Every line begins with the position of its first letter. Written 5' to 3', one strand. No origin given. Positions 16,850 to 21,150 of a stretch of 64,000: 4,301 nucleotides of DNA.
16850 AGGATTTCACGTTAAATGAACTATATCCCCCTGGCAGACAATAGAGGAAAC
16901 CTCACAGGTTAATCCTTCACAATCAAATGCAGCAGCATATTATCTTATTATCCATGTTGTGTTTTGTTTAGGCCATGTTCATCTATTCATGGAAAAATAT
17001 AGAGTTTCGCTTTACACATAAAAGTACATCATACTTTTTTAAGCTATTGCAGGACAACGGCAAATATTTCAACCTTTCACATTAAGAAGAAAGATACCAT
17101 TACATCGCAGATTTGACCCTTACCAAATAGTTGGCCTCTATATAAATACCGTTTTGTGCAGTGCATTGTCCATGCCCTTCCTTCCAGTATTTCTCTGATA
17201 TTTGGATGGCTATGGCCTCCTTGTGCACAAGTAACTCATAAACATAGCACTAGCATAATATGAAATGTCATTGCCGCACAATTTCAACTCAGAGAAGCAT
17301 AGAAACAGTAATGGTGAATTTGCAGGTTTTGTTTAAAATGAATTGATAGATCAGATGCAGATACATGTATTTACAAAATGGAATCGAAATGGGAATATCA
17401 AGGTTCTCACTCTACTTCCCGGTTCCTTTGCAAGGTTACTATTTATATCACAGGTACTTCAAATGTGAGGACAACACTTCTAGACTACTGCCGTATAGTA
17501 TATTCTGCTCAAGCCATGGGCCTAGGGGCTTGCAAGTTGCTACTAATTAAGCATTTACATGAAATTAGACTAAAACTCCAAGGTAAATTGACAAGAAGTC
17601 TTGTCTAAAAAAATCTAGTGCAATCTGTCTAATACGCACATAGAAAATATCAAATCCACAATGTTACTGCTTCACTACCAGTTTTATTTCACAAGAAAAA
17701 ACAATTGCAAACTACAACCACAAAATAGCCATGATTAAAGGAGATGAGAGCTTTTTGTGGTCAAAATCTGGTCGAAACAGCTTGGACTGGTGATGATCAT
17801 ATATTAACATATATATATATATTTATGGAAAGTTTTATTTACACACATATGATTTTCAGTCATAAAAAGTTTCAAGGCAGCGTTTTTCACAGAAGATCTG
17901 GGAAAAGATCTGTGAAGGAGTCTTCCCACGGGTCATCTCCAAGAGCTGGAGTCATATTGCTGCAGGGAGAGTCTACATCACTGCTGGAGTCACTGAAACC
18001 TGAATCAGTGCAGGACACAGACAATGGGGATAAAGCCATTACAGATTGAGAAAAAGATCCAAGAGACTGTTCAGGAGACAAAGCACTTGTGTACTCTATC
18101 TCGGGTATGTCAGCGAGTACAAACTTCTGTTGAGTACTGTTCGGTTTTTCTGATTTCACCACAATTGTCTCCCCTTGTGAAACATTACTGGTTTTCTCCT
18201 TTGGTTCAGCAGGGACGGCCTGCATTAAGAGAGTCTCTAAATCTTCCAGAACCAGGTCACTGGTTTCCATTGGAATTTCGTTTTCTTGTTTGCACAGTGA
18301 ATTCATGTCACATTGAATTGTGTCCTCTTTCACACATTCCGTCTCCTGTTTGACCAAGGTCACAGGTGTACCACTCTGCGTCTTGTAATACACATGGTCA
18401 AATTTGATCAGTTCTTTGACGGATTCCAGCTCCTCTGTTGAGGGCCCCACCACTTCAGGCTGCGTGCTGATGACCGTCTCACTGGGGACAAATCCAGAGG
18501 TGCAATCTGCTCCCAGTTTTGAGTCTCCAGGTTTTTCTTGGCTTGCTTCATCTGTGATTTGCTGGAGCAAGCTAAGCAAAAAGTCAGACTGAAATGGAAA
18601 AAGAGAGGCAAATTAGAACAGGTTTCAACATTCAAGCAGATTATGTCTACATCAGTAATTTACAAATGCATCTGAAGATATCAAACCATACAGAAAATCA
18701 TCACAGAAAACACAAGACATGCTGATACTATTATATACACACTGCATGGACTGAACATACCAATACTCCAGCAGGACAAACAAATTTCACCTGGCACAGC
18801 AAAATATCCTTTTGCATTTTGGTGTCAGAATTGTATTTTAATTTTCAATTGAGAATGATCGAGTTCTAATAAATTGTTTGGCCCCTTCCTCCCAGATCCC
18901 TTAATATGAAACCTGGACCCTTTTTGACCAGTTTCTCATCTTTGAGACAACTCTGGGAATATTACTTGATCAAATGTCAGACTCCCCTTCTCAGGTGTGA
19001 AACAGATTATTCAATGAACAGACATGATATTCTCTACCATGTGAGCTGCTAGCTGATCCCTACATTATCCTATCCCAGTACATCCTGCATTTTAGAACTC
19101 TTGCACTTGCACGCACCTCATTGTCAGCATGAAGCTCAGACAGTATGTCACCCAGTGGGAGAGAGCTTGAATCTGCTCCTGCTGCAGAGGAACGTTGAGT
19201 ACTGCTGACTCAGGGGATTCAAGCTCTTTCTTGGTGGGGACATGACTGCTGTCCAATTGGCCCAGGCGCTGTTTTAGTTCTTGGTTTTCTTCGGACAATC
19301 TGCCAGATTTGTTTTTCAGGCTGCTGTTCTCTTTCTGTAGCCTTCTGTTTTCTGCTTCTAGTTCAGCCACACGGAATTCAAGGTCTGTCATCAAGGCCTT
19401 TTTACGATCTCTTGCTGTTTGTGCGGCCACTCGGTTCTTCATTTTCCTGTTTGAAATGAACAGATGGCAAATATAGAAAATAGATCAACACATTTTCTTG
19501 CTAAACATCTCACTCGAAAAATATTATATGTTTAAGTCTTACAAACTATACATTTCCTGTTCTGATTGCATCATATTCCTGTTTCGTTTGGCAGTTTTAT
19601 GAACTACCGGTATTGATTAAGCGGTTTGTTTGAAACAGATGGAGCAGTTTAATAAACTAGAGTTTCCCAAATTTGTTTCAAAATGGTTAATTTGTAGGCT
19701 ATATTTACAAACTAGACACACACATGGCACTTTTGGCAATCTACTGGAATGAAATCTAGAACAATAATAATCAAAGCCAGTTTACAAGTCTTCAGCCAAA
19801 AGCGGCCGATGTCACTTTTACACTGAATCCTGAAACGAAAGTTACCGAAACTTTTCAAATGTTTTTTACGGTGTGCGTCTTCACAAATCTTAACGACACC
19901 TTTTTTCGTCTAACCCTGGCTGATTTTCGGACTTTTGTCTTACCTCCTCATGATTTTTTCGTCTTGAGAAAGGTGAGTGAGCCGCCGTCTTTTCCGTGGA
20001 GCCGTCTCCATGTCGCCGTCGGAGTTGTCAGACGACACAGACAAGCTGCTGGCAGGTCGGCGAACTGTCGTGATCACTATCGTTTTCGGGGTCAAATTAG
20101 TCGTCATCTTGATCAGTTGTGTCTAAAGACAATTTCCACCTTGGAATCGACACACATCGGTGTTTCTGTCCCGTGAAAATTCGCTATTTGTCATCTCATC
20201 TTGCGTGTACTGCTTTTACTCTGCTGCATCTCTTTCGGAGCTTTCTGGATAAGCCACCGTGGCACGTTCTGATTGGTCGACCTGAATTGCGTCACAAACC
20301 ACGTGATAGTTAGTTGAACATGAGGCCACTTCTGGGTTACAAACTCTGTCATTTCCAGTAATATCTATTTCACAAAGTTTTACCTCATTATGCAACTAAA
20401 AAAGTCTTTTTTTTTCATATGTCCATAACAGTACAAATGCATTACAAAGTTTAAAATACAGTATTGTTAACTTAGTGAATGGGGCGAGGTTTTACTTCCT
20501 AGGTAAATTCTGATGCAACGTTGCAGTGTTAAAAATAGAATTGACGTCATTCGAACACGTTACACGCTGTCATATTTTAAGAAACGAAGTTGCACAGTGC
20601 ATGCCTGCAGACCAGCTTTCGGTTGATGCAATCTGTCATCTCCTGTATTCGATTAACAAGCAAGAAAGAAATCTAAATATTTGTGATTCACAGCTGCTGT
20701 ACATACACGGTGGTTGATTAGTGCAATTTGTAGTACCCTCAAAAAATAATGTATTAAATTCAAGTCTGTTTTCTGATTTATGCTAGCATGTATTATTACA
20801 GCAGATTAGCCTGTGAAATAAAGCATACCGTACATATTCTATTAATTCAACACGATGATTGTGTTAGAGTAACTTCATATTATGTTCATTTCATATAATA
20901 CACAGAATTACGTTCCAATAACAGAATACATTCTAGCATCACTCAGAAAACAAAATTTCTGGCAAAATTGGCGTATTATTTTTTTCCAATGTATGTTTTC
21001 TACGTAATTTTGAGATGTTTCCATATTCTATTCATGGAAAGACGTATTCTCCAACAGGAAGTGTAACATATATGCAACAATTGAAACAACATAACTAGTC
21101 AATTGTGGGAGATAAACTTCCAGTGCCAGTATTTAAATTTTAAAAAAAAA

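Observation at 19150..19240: XBP1 with a conserved twin-hairpin IRE1 cleavage site bounding a 20-nt unconventional intron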

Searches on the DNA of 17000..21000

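Call 3: search_rna_families(source=window, start=17000, end=21000, threshold=evalue, max_evalue=10, show_alignments=3)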
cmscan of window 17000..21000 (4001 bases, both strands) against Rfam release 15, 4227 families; matches with E-value up to 10: 5.
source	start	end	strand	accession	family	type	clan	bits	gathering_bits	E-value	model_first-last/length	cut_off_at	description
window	19161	19228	-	RF04247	bZIP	Gene; sRNA;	-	47.5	41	2.2e-07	1-72/72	no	bZIP non canonical Hac1/Xbp1 intron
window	18648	18710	-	RF00527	snoMe28S-G3255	Gene; snRNA; snoRNA; CD-box;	CL00066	24.9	44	7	1-84/84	no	Small nucleolar RNA Me28S-Gm3255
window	17750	17828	+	RF02217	ZNFX1-AS1_3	Gene; lncRNA;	-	21.4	60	4.2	1-87/87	no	ZNFX1 antisense RNA 1 conserved region 3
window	18648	18709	-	RF00093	SNORD18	Gene; snRNA; snoRNA; CD-box;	CL00047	17.9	41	9.6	1-71/71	no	Small nucleolar RNA SNORD18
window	18185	18271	-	RF02191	TCL6_1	Gene; lncRNA;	-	15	60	6.1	1-113/113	no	T-cell leukemia/lymphoma 6 conserved region 1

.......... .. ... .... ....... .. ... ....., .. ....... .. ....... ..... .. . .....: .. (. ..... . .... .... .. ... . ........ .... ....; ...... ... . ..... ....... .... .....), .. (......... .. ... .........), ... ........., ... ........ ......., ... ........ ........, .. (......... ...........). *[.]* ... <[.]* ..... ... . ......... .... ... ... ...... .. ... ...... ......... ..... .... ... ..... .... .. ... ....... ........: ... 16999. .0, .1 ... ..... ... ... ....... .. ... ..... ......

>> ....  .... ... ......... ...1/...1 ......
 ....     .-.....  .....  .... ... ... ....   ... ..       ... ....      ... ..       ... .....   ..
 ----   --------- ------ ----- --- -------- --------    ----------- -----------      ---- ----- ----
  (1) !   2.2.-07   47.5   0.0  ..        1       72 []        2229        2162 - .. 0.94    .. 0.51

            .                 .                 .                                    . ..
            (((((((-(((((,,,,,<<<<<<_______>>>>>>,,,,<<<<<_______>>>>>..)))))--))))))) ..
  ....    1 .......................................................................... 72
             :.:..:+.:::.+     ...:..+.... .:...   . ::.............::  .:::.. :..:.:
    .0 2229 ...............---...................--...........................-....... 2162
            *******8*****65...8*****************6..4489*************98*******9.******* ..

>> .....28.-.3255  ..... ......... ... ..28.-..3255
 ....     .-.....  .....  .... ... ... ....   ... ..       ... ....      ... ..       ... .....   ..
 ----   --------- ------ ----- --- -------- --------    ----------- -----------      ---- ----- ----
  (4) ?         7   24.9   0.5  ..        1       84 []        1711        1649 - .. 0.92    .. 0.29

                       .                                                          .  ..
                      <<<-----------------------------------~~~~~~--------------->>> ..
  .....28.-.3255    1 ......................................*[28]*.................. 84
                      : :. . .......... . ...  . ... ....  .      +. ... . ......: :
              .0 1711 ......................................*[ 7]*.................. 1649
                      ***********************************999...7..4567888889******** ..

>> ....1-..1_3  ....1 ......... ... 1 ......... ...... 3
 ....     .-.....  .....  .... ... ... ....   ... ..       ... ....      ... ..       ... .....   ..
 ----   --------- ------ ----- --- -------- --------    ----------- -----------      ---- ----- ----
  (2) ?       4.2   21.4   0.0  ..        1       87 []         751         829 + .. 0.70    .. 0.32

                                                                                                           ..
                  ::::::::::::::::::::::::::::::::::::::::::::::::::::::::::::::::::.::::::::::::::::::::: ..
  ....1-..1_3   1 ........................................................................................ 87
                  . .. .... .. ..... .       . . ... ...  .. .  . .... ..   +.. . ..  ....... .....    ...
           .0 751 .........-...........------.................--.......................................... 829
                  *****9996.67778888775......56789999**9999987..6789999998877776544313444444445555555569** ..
